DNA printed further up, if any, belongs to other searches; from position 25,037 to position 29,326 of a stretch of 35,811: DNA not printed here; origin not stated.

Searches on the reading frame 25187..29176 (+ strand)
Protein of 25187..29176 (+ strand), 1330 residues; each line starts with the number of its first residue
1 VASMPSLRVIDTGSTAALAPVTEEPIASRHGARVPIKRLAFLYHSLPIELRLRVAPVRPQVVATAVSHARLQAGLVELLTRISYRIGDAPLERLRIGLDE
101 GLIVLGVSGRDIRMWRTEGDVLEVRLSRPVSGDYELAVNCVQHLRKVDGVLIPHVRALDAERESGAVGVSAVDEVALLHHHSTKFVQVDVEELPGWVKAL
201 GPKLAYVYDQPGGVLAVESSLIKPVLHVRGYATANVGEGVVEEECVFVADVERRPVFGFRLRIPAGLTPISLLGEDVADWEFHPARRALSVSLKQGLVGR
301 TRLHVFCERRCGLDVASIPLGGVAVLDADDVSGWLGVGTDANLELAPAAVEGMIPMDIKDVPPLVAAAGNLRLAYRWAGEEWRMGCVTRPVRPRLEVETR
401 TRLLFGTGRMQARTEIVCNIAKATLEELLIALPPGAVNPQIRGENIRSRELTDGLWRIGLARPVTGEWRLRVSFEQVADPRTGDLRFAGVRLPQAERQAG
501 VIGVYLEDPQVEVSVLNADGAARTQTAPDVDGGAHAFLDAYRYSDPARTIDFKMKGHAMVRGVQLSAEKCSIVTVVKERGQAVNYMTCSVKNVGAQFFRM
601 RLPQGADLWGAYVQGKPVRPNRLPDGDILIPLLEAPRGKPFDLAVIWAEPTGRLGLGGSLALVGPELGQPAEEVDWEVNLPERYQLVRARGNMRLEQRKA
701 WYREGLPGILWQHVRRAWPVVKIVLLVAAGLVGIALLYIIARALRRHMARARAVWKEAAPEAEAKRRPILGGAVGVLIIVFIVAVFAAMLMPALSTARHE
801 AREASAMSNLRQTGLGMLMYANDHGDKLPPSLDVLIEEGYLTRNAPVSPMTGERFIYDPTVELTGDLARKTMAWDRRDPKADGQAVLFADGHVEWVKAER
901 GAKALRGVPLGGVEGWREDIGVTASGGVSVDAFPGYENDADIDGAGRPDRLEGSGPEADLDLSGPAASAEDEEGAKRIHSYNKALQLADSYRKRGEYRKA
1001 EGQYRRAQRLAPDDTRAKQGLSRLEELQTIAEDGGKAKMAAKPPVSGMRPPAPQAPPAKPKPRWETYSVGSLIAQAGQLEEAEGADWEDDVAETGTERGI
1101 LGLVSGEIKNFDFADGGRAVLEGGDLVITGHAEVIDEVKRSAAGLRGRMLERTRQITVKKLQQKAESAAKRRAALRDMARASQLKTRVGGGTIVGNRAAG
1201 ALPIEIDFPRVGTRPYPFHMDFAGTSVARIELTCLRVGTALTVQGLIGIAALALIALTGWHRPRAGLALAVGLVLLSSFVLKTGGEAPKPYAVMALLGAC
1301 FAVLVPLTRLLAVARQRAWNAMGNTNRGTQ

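Call 8: search_protein_families(library=pfam, proteins=[window:25187-29176:+], max_evalue=0.1)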
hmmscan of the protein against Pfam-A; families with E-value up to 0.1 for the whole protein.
window:25187-29176:+ (1330 aa): 6 families
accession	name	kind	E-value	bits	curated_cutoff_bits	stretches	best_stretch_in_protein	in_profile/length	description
PF13428.12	TPR_14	-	0.002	19.1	23.5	1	985-1023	5-43/44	Tetratricopeptide repeat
PF07719.23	TPR_2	-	0.0021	18.5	27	1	986-1014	6-34/34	Tetratricopeptide repeat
PF00515.34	TPR_1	-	0.0039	17.4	27.8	1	986-1014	6-34/34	Tetratricopeptide repeat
PF07596.16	SBP_bac_10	-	0.0086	16.6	23.3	1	796-831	2-36/268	Protein of unknown function (DUF1559)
PF13432.12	TPR_16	-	0.01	16.7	32.7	1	985-1026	1-42/65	Tetratricopeptide repeat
PF13176.12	TPR_7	-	0.019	15.5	27.9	1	986-1015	4-33/36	Tetratricopeptide repeat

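Call 9: search_protein_families(library=ncbifam, proteins=[window:25187-29176:+], max_evalue=0.1)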
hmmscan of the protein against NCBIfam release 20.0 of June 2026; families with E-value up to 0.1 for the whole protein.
window:25187-29176:+ (1330 aa): 4 families
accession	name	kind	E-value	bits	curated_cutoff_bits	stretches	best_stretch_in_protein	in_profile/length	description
NF052230.1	T9SS_PorE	exception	0.0077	14.5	600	1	980-1033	90-143/648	PorE family type IX secretion system protein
TIGR03939.1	PGA_TPR_OMP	equivalog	0.037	12.2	366.65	1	985-1021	433-469/800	poly-beta-1,6 N-acetyl-D-glucosamine export porin PgaA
TIGR04294.2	pre_pil_HX9DG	domain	0.038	13.8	19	0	886-897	11-22/22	H-X9-DG-CTERM domain-containing protein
NF042912.1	Amuc_1098_fam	equivalog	0.052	11.5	750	1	969-1028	143-202/805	Amuc_1098 family type IV pilus outer membrane protein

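Call 80: list_cluster_members(proteins=[P0001, P0006, window:25187-29176:+, window:24380-25168:+])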
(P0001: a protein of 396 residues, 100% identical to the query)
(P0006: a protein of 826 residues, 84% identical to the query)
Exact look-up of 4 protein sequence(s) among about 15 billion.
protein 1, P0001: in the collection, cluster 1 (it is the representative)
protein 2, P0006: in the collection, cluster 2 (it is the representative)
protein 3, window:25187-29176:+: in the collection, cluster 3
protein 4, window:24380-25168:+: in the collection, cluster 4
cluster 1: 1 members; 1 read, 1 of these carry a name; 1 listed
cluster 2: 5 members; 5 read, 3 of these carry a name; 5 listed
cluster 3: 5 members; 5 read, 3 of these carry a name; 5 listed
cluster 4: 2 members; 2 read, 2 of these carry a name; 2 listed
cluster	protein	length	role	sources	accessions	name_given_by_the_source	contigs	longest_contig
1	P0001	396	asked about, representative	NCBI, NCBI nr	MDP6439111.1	MAG: hypothetical protein QGH74_05725 [Candidatus Brocadiia bacterium] | hypothetical protein [Candidatus Brocadiia bacterium]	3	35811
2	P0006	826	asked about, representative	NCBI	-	-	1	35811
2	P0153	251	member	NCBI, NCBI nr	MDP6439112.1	MAG: hypothetical protein QGH74_05730, partial [Candidatus Brocadiia bacterium] | hypothetical protein [Candidatus Brocadiia bacterium]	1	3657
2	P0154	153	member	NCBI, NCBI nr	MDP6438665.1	MAG: hypothetical protein QGH74_03425, partial [Candidatus Brocadiia bacterium] | hypothetical protein [Candidatus Brocadiia bacterium]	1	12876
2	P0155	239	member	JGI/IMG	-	hypothetical protein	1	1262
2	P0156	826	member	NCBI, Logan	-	-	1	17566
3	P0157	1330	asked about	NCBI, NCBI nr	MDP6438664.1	MAG: hypothetical protein QGH74_03420 [Candidatus Brocadiia bacterium] | hypothetical protein [Candidatus Brocadiia bacterium]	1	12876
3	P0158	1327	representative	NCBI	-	-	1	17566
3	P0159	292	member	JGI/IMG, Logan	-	RNase P/RNase MRP subunit p29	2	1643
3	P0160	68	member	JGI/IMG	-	cytochrome c-type biogenesis protein CcmH/NrfG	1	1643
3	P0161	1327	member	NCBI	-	-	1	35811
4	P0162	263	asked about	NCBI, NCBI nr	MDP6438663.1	MAG: hypothetical protein QGH74_03415 [Candidatus Brocadiia bacterium] | hypothetical protein [Candidatus Brocadiia bacterium]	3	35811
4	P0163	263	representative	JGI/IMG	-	hypothetical protein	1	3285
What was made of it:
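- NCBI annotates the parts as separate genes (call 80).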

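Call 82: find_encoding_contigs(protein=P0155, flank=3000, max_places=4)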
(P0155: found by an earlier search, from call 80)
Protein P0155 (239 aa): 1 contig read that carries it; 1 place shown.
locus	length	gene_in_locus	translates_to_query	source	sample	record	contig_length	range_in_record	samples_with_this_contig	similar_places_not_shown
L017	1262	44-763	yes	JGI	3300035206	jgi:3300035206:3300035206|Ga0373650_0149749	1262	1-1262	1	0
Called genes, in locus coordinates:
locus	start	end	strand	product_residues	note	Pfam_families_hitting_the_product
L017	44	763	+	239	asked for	-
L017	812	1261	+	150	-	?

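Call 83: find_encoding_contigs(protein=P0163, flank=4000, max_places=4)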
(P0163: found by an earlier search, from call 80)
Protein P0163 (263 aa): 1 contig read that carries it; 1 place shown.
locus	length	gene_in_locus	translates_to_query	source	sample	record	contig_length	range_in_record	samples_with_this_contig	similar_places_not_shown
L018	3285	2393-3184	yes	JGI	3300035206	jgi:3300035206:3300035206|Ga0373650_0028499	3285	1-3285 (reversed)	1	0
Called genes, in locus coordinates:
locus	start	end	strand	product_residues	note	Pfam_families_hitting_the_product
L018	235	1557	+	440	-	PF00815:Histidinol_dh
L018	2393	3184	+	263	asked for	-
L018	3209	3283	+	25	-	?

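Call 85: find_encoding_contigs(protein=P0156, flank=3000, max_places=6)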
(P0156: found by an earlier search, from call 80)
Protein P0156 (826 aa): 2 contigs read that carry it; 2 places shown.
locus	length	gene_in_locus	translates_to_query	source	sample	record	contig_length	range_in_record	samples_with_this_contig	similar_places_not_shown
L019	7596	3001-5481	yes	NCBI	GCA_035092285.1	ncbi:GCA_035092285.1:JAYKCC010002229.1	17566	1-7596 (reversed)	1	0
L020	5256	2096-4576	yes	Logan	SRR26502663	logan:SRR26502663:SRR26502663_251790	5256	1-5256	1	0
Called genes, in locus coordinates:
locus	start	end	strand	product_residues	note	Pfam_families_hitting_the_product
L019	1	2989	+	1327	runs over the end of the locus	-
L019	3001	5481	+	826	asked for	-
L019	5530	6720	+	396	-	-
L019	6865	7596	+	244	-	?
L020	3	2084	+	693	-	?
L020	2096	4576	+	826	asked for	-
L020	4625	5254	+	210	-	?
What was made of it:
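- Checked: a per-run Logan assembly of SRR26502663, whose gene calls (an 826-aa product that translates to the query, then a separate downstream gene) show the same break (call 85).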
